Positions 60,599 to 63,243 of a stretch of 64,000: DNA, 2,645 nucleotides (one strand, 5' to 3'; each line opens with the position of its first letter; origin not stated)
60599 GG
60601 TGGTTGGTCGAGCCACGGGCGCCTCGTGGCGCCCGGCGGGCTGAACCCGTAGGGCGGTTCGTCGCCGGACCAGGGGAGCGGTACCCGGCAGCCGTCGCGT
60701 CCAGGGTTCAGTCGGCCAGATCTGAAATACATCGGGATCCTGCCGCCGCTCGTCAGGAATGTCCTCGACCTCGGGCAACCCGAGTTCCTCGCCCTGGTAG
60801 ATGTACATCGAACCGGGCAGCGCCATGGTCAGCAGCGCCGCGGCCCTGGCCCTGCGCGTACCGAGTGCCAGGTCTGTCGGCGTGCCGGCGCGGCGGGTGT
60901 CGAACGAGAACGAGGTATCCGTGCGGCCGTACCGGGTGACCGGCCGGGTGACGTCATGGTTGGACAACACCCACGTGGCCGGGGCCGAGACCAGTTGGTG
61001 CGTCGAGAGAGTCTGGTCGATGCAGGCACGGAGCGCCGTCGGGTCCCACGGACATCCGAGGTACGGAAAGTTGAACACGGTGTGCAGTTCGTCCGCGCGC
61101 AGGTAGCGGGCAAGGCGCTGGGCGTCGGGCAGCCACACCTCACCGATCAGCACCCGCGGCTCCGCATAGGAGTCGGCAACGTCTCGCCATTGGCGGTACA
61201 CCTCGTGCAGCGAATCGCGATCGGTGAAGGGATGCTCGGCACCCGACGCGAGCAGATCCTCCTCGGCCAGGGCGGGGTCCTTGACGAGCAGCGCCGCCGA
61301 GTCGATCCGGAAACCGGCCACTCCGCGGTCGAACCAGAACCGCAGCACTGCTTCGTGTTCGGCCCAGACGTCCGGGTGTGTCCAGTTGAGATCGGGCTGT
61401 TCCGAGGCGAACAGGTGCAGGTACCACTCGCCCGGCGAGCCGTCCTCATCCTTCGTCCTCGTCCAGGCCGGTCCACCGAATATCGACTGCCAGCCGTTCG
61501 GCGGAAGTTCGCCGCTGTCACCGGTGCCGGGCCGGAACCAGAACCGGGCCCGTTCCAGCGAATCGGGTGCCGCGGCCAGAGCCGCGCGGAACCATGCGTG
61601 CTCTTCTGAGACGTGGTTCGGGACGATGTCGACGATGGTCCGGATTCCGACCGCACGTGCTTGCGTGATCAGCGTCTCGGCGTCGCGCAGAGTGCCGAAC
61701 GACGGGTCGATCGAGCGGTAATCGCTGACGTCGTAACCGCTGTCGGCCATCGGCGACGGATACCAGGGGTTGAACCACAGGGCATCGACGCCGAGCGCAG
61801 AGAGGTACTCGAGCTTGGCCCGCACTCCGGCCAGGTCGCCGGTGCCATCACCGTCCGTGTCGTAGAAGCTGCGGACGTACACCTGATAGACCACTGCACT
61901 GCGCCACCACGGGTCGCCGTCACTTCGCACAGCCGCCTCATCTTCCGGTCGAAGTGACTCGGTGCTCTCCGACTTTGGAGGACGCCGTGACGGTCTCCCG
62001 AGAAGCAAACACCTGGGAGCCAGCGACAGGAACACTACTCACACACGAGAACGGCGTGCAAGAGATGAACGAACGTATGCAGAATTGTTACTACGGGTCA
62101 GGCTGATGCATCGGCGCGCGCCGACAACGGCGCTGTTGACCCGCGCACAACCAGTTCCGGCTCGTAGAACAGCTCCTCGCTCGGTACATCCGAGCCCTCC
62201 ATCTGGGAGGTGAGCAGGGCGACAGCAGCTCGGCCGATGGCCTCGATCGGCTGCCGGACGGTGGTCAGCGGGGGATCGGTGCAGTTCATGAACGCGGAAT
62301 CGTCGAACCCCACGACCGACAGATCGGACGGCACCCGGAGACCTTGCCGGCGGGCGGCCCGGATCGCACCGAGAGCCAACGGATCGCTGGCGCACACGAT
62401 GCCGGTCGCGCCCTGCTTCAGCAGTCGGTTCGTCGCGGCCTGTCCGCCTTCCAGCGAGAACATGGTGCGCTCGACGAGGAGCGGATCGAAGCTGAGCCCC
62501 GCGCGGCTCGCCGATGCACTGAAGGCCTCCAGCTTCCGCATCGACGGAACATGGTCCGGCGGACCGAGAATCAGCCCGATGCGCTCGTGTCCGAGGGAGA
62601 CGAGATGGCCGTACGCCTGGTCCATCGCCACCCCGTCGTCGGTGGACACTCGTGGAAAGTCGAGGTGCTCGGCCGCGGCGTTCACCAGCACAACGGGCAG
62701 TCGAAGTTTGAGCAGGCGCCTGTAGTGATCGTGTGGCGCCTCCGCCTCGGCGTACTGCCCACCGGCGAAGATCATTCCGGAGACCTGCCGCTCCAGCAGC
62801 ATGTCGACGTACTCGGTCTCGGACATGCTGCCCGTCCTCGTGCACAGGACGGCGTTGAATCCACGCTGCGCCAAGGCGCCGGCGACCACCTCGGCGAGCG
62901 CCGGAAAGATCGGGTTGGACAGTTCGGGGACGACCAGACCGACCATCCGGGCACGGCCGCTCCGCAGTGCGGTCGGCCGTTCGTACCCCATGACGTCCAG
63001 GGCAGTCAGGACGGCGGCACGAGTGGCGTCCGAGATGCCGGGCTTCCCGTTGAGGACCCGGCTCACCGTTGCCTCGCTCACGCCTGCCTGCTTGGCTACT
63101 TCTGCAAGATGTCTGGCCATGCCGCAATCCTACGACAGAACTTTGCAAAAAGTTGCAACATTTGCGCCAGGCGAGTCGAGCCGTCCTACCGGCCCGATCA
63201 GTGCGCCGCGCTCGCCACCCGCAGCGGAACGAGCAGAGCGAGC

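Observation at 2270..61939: About 35 single-base frame changes in roughly half of the genes, almost all +1 insertions in G/C runs, clustered in blocks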

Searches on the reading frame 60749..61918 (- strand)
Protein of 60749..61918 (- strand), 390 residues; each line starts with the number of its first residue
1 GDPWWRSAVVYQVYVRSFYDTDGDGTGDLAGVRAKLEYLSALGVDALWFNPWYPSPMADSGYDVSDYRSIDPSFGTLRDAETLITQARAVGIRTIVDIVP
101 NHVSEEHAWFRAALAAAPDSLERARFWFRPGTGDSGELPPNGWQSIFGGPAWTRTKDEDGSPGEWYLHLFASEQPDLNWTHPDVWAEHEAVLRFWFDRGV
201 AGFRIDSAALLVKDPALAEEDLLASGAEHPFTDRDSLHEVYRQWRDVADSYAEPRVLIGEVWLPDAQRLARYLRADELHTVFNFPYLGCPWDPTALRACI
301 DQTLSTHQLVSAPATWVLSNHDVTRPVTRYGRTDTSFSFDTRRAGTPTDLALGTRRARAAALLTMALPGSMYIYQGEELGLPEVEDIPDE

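Call 43: search_protein_representatives(protein=window:60749-61918:-)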
Query: 390 residues. Proteins with E-value up to 0.001 (for the whole library): 27289; up to 1e-10: 13596; up to 1e-30: 3235. The best 150 are listed.
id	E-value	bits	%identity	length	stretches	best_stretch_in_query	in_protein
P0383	9.0e-151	518.8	61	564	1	2-389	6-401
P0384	3.5e-142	490.5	61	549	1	2-390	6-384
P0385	6.1e-142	489.7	59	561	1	3-390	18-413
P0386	1.4e-135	468.7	71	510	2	225-386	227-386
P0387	4.1e-133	460.6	55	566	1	3-390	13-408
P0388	4.4e-133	460.5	59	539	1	3-363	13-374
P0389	3.3e-131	454.3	78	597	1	128-390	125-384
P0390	2.5e-130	451.5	68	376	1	3-294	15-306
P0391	4.5e-126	437.4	53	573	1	3-390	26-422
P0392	2.4e-125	435.0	53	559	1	3-388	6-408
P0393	1.4e-124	432.5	59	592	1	4-351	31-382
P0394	4.3e-123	427.6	65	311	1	3-315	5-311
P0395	6.3e-123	427.1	53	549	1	3-389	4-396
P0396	8.1e-123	426.7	53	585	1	3-389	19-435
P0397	8.1e-123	426.7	56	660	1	3-389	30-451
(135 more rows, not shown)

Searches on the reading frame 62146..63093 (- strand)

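Call 46: search_protein_families(library=pfam, max_evalue=0.001, proteins=[window:62146-63093:-])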
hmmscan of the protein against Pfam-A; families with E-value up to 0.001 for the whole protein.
seq(316 aa): 4 families
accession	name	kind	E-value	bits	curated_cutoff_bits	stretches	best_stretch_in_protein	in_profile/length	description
PF13377.12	Peripla_BP_3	-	9.7e-36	123.8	26.5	1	162-315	2-162/167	Periplasmic binding protein-like domain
PF00532.27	Peripla_BP_1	-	1.2e-21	77.9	22.2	1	50-296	3-259/281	Periplasmic binding proteins and sugar binding domain of LacI family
PF00356.27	LacI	-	1.4e-11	44.5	27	1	1-38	7-44/46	Bacterial regulatory proteins, lacI family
PF13407.12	Peripla_BP_4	-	0.00015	21.9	35.1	1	53-300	3-256/258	Periplasmic binding protein domain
